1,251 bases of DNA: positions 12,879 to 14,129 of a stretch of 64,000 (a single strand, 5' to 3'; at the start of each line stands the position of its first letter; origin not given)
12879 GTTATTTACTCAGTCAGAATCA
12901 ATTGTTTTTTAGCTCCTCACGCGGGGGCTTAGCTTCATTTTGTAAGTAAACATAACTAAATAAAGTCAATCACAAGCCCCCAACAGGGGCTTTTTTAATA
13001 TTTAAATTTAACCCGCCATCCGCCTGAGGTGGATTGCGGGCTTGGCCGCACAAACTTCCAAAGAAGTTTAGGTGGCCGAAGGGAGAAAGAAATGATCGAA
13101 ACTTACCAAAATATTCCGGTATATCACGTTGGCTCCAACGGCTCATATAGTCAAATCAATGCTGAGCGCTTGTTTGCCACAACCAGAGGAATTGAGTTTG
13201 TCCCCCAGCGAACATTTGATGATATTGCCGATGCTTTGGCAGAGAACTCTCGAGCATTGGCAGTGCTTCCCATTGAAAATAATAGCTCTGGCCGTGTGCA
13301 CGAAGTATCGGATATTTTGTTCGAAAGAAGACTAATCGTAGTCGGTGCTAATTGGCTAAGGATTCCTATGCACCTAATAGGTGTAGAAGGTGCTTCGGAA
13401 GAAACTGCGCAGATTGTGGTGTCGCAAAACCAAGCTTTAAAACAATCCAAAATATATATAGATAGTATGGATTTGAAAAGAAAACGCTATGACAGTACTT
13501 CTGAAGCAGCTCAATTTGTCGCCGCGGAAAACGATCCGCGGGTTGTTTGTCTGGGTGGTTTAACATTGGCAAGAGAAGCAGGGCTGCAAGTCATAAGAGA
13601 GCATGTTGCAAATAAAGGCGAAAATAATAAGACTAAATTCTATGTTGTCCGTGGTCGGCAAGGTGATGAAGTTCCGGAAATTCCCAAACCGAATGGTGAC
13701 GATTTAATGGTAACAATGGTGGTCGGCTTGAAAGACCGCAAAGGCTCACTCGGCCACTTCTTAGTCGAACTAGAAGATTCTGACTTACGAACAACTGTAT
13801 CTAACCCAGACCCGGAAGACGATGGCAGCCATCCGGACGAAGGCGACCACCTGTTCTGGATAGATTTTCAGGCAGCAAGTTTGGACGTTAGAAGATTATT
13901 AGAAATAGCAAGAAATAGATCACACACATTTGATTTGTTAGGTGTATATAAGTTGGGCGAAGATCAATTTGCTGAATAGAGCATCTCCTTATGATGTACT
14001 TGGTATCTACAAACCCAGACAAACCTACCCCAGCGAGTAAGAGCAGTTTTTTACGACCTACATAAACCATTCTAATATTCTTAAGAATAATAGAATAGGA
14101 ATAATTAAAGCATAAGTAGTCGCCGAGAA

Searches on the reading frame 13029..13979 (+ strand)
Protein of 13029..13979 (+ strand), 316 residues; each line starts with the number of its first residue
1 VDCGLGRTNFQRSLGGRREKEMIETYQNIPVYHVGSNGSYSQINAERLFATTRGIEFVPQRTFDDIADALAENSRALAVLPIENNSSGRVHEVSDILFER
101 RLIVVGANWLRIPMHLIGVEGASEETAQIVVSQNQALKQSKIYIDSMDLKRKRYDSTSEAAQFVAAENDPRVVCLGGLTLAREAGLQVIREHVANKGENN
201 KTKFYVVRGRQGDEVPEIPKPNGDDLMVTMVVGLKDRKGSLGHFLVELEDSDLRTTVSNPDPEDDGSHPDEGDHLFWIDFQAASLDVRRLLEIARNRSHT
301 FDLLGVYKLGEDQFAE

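Call 11: search_protein_families(library=pfam, proteins=[window:13029-13979:+], max_evalue=0.01)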
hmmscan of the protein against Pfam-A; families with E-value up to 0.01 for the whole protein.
window:13029-13979:+ (316 aa): 1 family
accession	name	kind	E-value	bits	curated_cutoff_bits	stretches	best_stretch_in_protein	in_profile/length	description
PF00800.23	PDT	-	8.4e-37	127.2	25.2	1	32-209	2-178/181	Prephenate dehydratase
